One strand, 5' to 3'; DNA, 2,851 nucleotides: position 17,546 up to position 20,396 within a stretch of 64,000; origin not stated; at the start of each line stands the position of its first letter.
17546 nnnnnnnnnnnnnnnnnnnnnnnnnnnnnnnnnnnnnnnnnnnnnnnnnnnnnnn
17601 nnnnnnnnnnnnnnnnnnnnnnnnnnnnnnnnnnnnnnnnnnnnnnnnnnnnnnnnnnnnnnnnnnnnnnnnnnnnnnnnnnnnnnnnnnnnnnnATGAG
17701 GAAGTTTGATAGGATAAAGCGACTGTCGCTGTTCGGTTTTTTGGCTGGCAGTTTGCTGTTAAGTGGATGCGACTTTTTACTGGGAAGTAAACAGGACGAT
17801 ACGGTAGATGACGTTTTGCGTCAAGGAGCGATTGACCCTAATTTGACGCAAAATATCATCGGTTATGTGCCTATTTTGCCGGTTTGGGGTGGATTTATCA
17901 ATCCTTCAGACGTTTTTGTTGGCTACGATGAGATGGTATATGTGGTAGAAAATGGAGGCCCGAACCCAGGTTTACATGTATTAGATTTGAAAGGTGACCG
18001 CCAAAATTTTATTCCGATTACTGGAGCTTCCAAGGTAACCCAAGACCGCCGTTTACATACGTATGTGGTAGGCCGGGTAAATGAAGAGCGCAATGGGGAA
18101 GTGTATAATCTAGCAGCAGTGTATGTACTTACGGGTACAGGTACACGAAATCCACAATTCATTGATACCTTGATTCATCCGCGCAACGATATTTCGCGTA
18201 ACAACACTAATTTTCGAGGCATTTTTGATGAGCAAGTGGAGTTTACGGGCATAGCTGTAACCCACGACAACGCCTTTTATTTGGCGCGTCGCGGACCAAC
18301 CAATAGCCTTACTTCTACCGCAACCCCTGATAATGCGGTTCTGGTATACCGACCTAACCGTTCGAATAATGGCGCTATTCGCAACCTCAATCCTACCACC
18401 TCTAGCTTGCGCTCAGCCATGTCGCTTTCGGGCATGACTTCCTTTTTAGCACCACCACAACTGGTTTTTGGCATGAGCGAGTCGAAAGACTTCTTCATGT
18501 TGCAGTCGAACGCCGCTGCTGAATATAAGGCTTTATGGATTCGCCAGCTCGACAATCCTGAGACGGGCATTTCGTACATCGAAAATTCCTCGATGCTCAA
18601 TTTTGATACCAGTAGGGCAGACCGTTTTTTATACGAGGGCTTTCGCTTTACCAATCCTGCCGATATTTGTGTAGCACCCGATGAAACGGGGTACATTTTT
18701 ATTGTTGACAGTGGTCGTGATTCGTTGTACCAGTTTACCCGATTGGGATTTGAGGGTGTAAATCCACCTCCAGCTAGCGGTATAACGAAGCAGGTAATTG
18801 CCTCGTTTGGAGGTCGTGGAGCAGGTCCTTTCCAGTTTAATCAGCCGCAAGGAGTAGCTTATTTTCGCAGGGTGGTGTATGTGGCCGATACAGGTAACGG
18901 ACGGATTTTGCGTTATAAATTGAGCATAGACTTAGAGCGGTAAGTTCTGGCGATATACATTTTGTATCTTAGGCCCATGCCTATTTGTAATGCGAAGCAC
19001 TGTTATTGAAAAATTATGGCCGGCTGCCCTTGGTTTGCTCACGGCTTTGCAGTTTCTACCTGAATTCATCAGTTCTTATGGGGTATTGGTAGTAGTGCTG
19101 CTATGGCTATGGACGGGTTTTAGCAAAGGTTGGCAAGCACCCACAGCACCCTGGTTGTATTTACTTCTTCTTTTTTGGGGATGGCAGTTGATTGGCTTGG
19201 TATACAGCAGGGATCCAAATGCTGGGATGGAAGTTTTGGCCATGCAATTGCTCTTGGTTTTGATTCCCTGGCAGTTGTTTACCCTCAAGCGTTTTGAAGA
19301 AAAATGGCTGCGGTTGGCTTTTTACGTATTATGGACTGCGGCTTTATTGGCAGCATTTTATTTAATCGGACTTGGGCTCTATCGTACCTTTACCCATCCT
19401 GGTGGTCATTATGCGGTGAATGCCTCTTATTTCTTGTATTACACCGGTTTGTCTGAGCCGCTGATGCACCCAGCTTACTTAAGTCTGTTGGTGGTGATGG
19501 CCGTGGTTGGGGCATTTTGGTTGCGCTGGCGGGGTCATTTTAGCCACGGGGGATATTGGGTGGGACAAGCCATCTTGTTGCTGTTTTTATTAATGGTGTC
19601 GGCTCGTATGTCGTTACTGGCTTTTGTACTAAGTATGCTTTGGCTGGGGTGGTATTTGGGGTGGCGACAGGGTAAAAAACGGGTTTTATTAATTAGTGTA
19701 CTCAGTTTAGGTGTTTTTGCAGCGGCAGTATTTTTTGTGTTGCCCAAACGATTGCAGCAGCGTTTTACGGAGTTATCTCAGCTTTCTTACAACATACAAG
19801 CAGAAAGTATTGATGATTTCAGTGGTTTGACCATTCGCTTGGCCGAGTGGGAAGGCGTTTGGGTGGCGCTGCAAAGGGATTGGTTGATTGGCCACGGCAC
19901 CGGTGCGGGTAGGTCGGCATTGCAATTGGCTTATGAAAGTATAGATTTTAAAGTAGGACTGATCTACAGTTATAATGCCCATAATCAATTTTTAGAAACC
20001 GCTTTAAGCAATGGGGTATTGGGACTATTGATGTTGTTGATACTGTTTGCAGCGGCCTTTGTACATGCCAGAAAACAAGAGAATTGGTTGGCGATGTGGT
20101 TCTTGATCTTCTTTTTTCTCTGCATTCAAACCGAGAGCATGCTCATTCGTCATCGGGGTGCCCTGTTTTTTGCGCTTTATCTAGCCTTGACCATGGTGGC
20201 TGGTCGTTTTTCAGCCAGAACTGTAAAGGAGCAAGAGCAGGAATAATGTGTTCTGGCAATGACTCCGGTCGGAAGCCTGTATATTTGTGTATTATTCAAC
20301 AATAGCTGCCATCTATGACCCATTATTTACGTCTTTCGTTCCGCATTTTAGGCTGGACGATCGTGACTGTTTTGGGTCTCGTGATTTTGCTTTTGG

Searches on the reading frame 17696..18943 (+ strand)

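Call 52: search_protein_families(library=pfam, max_evalue=0.00001, proteins=[window:17696-18943:+])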
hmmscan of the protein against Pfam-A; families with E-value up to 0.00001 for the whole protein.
window:17696-18943:+ (415 aa): 1 family
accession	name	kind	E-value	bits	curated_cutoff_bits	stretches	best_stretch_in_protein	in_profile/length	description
PF01436.27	NHL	-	1e-06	28.9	20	0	381-407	1-28/28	NHL repeat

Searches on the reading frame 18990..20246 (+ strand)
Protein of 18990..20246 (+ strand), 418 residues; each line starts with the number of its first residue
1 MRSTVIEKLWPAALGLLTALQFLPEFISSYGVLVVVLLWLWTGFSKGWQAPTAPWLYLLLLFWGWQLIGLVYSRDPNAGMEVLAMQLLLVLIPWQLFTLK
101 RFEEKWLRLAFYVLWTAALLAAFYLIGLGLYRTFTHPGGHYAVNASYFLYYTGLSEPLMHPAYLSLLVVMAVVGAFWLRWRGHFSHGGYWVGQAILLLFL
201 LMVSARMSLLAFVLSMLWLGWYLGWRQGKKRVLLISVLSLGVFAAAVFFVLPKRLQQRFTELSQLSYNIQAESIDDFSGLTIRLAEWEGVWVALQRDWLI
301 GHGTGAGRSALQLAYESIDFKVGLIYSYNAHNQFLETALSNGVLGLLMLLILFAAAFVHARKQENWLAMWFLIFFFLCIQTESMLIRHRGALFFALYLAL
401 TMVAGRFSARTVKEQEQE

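Call 52: search_protein_families(library=pfam, max_evalue=0.00001, proteins=[window:18990-20246:+])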
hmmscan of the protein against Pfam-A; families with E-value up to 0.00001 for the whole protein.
window:18990-20246:+ (418 aa): 1 family
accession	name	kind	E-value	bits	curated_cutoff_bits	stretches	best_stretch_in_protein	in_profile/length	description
PF04932.20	Wzy_C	-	2.1e-17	63.7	31.7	1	194-350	4-149/149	O-Antigen ligase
